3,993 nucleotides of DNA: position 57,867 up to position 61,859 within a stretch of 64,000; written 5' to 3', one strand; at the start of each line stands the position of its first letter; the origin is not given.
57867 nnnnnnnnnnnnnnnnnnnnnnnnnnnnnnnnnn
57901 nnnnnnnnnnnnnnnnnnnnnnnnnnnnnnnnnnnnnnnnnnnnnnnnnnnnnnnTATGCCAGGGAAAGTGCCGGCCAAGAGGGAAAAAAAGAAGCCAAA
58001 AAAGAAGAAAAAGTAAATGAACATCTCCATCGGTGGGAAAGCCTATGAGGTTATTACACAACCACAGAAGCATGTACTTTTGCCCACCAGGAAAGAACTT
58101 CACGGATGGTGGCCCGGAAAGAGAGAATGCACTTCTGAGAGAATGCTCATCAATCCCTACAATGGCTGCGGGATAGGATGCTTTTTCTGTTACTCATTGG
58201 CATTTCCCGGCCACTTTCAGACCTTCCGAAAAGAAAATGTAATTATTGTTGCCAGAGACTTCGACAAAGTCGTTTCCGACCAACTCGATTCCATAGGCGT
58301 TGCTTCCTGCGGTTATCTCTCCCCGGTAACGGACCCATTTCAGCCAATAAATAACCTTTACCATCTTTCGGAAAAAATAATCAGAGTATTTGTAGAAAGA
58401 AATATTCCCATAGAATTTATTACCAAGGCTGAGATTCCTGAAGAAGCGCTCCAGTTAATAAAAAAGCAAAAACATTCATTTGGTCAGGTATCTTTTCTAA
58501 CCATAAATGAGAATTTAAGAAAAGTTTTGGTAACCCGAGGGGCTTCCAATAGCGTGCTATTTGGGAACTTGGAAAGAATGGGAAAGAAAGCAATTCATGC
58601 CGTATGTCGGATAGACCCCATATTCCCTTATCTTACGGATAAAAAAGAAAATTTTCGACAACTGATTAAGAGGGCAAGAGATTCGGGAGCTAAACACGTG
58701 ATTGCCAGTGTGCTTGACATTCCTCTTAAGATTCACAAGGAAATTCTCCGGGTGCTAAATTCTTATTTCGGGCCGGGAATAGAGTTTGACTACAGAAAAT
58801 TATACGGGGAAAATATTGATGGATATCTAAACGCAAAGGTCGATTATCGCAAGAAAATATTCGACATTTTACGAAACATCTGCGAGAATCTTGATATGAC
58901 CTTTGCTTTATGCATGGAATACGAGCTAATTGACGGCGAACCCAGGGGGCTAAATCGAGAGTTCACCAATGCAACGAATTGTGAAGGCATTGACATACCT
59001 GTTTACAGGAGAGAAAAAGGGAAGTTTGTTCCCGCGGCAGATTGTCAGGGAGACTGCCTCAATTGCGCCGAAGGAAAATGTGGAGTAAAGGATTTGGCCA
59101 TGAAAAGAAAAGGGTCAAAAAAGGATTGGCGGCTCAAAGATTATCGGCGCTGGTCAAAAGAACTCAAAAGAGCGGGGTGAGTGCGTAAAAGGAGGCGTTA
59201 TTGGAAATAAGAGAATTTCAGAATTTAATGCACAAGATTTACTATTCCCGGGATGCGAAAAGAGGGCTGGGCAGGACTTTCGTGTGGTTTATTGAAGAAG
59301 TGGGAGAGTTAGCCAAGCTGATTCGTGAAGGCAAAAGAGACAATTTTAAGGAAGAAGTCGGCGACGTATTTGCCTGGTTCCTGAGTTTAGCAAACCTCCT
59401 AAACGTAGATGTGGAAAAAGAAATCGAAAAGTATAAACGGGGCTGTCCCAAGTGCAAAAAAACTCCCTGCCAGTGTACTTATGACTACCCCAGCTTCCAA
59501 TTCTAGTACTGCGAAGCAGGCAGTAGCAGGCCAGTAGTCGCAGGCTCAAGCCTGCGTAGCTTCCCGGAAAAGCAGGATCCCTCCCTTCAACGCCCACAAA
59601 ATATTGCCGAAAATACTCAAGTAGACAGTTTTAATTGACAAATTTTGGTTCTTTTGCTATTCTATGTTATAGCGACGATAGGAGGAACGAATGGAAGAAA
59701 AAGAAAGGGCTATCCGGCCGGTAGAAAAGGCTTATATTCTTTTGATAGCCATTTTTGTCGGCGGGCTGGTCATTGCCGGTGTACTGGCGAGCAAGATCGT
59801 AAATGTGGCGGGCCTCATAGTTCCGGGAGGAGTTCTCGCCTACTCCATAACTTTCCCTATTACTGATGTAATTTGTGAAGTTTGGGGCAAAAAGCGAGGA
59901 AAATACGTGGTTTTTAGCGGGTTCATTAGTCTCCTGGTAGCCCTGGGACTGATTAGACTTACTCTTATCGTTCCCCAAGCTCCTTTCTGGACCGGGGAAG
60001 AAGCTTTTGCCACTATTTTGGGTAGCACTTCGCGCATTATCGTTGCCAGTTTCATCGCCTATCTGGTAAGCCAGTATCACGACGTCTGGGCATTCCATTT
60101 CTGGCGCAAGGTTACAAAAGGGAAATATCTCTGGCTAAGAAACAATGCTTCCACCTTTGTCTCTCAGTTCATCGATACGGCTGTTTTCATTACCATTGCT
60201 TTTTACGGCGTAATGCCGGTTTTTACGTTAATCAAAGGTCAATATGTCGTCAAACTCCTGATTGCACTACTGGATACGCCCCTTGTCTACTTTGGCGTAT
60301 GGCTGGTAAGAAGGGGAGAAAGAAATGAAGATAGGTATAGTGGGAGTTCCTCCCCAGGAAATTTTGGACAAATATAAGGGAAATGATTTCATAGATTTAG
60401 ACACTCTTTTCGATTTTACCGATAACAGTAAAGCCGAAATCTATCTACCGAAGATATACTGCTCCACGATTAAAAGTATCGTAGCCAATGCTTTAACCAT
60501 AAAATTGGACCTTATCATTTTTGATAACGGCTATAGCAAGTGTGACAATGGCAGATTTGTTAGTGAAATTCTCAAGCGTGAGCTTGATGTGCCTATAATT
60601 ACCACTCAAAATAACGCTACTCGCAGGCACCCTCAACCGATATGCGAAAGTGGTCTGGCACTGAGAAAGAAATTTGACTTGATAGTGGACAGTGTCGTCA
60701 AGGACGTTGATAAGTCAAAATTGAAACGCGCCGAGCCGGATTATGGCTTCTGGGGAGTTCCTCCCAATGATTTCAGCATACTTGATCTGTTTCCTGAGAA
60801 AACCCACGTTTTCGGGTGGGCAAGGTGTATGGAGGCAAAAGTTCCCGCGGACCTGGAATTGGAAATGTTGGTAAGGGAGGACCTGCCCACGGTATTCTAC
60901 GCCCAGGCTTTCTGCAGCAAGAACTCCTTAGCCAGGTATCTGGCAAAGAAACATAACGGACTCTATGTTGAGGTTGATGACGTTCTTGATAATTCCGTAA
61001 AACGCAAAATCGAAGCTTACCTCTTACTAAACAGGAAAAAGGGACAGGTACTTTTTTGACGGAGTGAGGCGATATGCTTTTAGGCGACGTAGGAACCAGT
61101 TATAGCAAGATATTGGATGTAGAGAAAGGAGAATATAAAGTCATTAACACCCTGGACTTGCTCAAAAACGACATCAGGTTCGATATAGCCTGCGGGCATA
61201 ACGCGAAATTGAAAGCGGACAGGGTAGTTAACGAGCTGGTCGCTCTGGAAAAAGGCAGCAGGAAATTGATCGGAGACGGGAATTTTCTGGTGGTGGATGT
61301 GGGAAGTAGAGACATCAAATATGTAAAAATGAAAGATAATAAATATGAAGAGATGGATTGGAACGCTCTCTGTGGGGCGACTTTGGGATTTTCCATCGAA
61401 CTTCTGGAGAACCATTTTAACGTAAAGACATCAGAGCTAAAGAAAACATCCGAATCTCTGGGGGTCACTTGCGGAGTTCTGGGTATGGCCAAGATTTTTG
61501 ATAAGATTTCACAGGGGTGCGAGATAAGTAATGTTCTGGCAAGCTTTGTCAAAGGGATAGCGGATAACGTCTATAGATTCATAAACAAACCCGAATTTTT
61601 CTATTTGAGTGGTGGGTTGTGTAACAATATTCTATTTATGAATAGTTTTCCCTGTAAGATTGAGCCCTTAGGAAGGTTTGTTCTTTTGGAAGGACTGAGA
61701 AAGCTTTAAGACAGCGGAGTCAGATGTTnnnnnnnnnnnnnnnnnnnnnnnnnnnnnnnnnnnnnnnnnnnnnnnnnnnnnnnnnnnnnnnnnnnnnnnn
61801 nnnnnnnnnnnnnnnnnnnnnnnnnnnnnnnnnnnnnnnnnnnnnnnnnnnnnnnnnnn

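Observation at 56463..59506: Co-directional module: split RNase HII-like protein, YprB-like exonuclease, K-rich micro-ORF, SPL-type radical SAM enzyme and MazG-like zinc-ribbon protein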

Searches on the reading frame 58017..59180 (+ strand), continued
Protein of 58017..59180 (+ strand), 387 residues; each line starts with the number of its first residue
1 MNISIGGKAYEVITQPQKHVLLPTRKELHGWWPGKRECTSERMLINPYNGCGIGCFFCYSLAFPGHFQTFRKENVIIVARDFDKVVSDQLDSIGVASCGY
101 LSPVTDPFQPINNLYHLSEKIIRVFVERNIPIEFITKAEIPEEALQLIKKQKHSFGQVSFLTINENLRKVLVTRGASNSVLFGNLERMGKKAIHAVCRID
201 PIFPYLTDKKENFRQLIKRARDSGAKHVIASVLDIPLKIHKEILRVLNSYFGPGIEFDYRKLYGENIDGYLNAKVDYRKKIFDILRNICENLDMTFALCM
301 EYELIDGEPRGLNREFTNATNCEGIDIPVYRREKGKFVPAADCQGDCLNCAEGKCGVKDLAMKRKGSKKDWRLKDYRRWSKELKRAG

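Call 31: search_protein_families(library=ncbifam, proteins=[L007:9172-10341:+, L014:9154-10248:+, L050:2988-3665:+, L017:9306-9908:-], max_evalue=0.001)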
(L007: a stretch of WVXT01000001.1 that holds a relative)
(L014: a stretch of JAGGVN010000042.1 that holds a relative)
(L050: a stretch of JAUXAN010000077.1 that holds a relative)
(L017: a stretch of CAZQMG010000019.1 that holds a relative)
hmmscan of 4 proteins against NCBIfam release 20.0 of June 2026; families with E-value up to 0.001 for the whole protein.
L007:9172-10341:+ (389 aa): 4 families
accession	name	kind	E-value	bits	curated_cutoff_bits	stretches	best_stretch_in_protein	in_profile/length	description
TIGR03916.1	rSAM_link_UDG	hypoth_equivalog_domain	1.7e-100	337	343.5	1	45-383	45-395/415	putative DNA modification/repair radical SAM protein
NF053743.1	LipS2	equivalog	3.3e-08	33.3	270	1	57-292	28-252/292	LipS2 family lipoyl synthase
TIGR01259.1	comE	subfamily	2.5e-05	24.3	152.35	1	306-353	57-105/120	comEA protein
TIGR02351.2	thiH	equivalog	0.00046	19.4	380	1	48-107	68-128/364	2-iminoacetate synthase ThiH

L014:9154-10248:+ (364 aa): 0 families

L050:2988-3665:+ (225 aa): 2 families
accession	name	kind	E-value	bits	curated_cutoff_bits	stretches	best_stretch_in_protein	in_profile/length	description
NF041102.1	endonuc_V_Ttgales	equivalog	1.8e-80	270.2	300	1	6-218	1-213/216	endonuclease V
NF008629.1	PRK11617.1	equivalog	5.5e-74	248.2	230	1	14-219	4-210/218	deoxyribonuclease V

L017:9306-9908:- (200 aa): 6 families
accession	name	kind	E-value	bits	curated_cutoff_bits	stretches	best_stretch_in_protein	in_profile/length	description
NF002001.0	PRK00802.1-1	equivalog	1.4e-64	217.4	272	1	14-200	4-202/202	DNA-3-methyladenine glycosylase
NF002003.0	PRK00802.1-3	equivalog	1.7e-58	197.3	182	1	11-199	5-193/203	DNA-3-methyladenine glycosylase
TIGR00567.1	3mg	subfamily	5.2e-58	195.8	116.35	1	14-198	2-192/192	DNA-3-methyladenine glycosylase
NF002002.0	PRK00802.1-2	equivalog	3.4e-53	180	249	1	11-199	4-195/197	DNA-3-methyladenine glycosylase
NF002004.0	PRK00802.1-4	equivalog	5.4e-47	159.7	211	1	10-195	4-173/182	DNA-3-methyladenine glycosylase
NF002005.0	PRK00802.1-5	equivalog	5.3e-20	72.1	229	1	8-190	4-195/230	DNA-3-methyladenine glycosylase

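Call 49: search_solved_structures(query=A1, max_evalue=1, show_alignments=1)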
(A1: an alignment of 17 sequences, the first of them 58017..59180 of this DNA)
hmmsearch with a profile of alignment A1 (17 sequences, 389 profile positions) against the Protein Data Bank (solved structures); distinct sequences matched with E-value up to 1: 1.
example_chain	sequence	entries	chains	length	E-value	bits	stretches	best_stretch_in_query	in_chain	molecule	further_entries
3g66_A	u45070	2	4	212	0.11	14.7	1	104-212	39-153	Sortase C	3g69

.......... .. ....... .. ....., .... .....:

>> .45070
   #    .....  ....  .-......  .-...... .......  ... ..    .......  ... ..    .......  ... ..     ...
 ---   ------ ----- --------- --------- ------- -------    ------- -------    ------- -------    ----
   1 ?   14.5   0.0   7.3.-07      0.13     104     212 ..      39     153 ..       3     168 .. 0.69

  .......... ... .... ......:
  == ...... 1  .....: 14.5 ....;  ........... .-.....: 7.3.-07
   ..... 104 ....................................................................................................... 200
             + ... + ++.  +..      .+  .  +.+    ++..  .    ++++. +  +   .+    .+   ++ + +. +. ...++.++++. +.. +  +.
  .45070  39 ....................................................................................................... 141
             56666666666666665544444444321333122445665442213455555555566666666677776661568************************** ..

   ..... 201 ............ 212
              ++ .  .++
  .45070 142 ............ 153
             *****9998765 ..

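Call 56: find_related_loci(query=A1, collection=viral_contigs, flank=6000)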
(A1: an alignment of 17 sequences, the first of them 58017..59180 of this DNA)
Query A1 (387 aa) in viral_contigs; peptide patterns used: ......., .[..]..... (x = any residue, [..] = any of these).
8 stretches matched a pattern, but none encodes a relative of the query by tblastn (E <= 1e-3).

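Call 68: predict_structure(alignment_id=A1)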
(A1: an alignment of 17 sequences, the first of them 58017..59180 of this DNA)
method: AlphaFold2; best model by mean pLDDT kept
length: 387 residues; sequences in the alignment: 17
mean_pLDDT: 70.5   pTM: 0.76
mean pLDDT of the five models: 70.5, 63.5, 63.5, 48.5, 48.2
residues with pLDDT >= 90: 80; 70-90: 157; 50-70: 66; < 50: 84
segments of 3 or more residues with pLDDT < 50: 1-80, 104-107
pLDDT, mean of each block of 10 residues (from residue 1): 41 39 31 30 32 34 38 42 67 72 55 71 85 80 88 88 89 81 96 92 87 97 95 75 82 91 82 85 92 86 59 65 78 86 67 71 63 70 69
secondary structure, 60 per line:
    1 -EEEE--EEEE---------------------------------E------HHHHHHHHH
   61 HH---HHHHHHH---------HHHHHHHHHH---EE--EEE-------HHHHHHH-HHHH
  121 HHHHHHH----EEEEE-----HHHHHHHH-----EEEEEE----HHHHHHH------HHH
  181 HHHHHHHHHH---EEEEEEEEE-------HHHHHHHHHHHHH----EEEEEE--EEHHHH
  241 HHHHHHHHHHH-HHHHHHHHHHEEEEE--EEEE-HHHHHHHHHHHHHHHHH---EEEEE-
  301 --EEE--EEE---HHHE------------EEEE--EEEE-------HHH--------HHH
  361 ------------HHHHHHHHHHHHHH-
elements in order: E2-5 E8-11 H52-62 H66-72 H82-91 E99-101 H109-115 H117-127 E132-136 H142-149 E155-160 H165-171 H178-190 E194-202 H210-222 E227-232 H237-251 H253-262 E263-267 E270-273 H275-291 E295-299 E303-305 E308-310 E330-333 E336-339 H373-386

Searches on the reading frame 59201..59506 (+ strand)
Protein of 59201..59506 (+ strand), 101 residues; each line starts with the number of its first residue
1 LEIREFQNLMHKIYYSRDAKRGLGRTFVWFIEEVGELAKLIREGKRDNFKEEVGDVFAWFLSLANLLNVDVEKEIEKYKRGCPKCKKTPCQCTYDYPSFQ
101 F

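Call 3: search_protein_families(library=pfam, proteins=[window:59201-59506:+], max_evalue=0.1)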
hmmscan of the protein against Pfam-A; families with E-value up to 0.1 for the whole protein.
window:59201-59506:+ (101 aa): 3 families
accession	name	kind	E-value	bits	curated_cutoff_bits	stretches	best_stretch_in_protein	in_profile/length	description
PF03819.22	MazG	-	7.2e-11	42.6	22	1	29-84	9-72/74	MazG nucleotide pyrophosphohydrolase domain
PF12643.12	MazG-like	-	0.005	17.5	27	1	31-77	16-61/85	MazG-like family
PF01503.22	PRA-PH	-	0.022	15.6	21.3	1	12-77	18-81/86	Phosphoribosyl-ATP pyrophosphohydrolase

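Call 4: search_protein_families(library=ncbifam, proteins=[window:59201-59506:+], max_evalue=0.1)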
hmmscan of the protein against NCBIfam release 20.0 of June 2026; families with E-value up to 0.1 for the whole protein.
window:59201-59506:+ (101 aa): 4 families
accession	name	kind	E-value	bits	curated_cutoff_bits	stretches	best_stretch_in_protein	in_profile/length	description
NF008988.0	PRK12334.1-4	equivalog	0.00073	18.5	501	1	16-58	151-190/335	nucleoside triphosphate pyrophosphohydrolase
NF007113.1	PRK09562.1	equivalog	0.0029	17.3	208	1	31-77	164-210/251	nucleoside triphosphate pyrophosphohydrolase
NF052436.1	YabN_Meth_PPase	exception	0.0079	15.2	525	1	31-77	399-446/486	bifunctional methyltransferase/pyrophosphohydrolase YabN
TIGR00444.1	mazG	subfamily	0.026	14.2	148.3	1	28-77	159-209/248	MazG family protein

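Call 17: search_protein_families(library=padloc, proteins=[window:59201-59506:+], max_evalue=0.1)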
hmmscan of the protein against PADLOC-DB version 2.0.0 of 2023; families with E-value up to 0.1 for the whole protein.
window:59201-59506:+ (101 aa): 0 families

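Call 18: search_protein_families(library=phrogs, proteins=[window:59201-59506:+], max_evalue=0.01)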
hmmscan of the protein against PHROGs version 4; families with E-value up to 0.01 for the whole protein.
window:59201-59506:+ (101 aa): 1 family
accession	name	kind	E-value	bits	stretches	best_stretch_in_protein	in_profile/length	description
phrog_1992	-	other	3.3e-06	27.9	1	30-83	121-172/293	MazG-like pyrophosphatase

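Call 50: search_solved_structures(query=window:59201-59506:+, max_evalue=1, show_alignments=2)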
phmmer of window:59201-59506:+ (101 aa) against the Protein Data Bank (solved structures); distinct sequences matched with E-value up to 1: 8.
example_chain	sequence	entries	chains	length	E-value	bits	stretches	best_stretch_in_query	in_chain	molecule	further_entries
1vmg_A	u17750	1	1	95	2.5e-19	72.7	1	1-77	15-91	Hypothetical protein SSO3215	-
2q73_A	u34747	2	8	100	0.0025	21.2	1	25-76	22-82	Hypothetical protein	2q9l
2q5z_A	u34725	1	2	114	0.004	20.6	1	25-76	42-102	Hypothetical protein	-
5ie9_A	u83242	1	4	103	0.033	17.6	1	35-73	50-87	Nucleotide pyrophosphohydrolase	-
7ody_A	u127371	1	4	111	0.043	17.3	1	20-76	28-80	MazG-like pyrophosphohydrolase (MazZ)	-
7v1k_A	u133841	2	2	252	0.24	14.9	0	9-68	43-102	Isoform 2 of Nuclear autoantigenic sperm protein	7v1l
7v1m_G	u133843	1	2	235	0.36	14.3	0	9-68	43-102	Isoform 2 of Nuclear autoantigenic sperm protein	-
2gta_A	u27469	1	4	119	0.38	14.2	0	35-76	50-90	Hypothetical protein ypjD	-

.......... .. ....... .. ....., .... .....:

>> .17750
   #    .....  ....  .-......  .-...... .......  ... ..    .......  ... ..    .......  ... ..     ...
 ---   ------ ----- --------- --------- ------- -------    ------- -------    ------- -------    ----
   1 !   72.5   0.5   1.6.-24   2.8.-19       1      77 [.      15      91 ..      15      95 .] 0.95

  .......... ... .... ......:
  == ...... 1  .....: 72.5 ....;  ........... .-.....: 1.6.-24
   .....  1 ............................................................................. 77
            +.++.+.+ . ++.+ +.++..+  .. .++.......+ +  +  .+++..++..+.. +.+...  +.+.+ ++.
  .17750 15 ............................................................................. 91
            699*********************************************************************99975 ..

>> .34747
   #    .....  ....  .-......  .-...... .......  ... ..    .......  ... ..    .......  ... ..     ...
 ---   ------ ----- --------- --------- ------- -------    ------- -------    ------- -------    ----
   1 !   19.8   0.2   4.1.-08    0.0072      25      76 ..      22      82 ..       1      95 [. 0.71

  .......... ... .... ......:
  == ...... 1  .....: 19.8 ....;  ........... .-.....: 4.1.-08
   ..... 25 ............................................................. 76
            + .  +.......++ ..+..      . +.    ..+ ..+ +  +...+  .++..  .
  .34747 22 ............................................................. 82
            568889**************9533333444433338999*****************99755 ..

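Call 65: find_related_loci(query=A3, collection=metagenome_contigs, flank=7000)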
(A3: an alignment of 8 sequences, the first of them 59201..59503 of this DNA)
Query A3 (101 aa) in metagenome_contigs; peptide patterns used: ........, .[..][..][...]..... (x = any residue, [..] = any of these).
599 stretches matched a pattern (row limit reached: there are more); 175 encode a relative of the query (tblastn E <= 1e-3); the best 80 are kept; 80 distinct loci.
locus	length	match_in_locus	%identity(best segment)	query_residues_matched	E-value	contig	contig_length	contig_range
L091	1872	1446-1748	99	1-101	4e-68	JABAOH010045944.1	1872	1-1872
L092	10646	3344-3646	94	1-101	7e-63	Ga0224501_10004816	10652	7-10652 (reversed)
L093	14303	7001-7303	88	1-101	5e-60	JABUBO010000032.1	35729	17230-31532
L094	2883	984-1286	87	1-101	1e-59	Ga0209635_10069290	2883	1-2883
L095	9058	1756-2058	88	1-101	4e-59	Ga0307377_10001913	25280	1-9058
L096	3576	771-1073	88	1-101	4e-59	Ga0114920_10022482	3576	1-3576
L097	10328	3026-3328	86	1-101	9e-59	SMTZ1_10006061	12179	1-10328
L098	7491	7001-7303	87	1-101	2e-58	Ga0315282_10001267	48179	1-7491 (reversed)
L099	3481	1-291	89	5-101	4e-57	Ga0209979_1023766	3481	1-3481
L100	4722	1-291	89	5-101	7e-57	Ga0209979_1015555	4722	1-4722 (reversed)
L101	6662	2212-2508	85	3-101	2e-56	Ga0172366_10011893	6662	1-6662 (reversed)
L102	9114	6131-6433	82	1-101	7e-56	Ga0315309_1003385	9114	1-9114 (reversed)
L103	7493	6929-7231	82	1-101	7e-56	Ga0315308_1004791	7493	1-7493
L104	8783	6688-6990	82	1-101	8e-55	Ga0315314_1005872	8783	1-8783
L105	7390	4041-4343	82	1-101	1e-54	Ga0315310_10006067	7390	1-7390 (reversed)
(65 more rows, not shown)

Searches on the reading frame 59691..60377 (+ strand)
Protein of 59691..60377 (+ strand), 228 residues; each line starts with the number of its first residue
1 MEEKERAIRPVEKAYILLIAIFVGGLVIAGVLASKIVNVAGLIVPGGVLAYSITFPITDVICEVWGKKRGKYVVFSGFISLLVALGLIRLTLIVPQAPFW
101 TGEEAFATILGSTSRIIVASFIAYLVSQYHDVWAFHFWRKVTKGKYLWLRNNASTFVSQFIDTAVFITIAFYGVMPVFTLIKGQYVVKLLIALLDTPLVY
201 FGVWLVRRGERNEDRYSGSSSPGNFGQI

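Call 3: search_protein_families(library=pfam, proteins=[window:59691-60377:+], max_evalue=0.1)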
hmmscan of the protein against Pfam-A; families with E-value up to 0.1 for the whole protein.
window:59691-60377:+ (228 aa): 2 families
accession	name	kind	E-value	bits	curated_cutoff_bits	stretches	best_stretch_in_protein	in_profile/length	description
PF02592.20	Vut_1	-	1.4e-53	181.8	27.2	1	45-201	1-151/152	Putative vitamin uptake transporter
PF03821.22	Mtp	-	0.054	13.5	25.2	1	122-175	120-171/229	Golgi 4-transmembrane spanning transporter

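Call 4: search_protein_families(library=ncbifam, proteins=[window:59691-60377:+], max_evalue=0.1)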
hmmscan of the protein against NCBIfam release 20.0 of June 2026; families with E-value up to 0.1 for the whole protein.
window:59691-60377:+ (228 aa): 3 families
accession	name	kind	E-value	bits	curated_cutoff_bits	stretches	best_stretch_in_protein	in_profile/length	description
TIGR00697.1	TIGR00697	equivalog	3e-55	187.2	50.95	1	19-207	6-199/201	queuosine precursor transporter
NF008406.0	PRK11212.1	equivalog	3.4e-14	53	252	1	23-178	21-170/221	7-cyano-7-deazaguanine/7-aminomethyl-7-deazaguanine transporter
NF002543.0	PRK02101.1-4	equivalog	0.051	13.1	204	1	154-181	91-118/244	peroxide stress protein YaaA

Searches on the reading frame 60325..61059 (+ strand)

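Call 3: search_protein_families(library=pfam, proteins=[window:60325-61059:+], max_evalue=0.1)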
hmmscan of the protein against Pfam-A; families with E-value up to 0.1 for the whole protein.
window:60325-61059:+ (244 aa): 1 family
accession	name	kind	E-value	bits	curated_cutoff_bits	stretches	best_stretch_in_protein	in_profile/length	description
PF06050.19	HGD-D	-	0.00034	20.7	28.4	1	35-92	28-84/342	2-hydroxyglutaryl-CoA dehydratase, D-component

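Call 4: search_protein_families(library=ncbifam, proteins=[window:60325-61059:+], max_evalue=0.1)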
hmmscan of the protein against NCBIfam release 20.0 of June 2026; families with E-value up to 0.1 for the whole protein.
window:60325-61059:+ (244 aa): 1 family
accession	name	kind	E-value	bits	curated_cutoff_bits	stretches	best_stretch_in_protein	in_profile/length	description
NF005515.0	PRK07132.1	equivalog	0.0044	16.6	204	1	189-238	170-219/301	DNA polymerase III subunit delta'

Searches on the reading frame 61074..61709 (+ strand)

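Call 3: search_protein_families(library=pfam, proteins=[window:61074-61709:+], max_evalue=0.1)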
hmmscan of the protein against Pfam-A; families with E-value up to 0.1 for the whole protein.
window:61074-61709:+ (211 aa): 1 family
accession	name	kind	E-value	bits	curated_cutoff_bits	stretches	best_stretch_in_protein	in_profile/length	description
PF01869.26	BcrAD_BadFG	-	0.00072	19.6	31.5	1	48-186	83-234/271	BadF/BadG/BcrA/BcrD ATPase family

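Call 4: search_protein_families(library=ncbifam, proteins=[window:61074-61709:+], max_evalue=0.1)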
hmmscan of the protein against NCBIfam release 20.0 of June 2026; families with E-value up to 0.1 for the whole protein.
window:61074-61709:+ (211 aa): 4 families
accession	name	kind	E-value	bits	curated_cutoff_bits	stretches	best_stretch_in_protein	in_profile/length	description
TIGR00241.1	CoA_E_activ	domain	3.5e-13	49.6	125.4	1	44-172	67-200/248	acyl-CoA dehydratase activase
TIGR03286.1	methan_mark_15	hypoth_equivalog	0.00035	19.6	455.75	1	45-168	215-347/404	methanogenesis marker 15 protein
TIGR03192.1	benz_CoA_bzdQ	equivalog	0.0047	16.4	380.2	1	32-185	86-252/293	benzoyl-CoA reductase, bzd-type, subunit Q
TIGR02259.1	benz_CoA_red_A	equivalog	0.048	12.4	578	1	68-165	266-370/432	benzoyl-CoA reductase subunit A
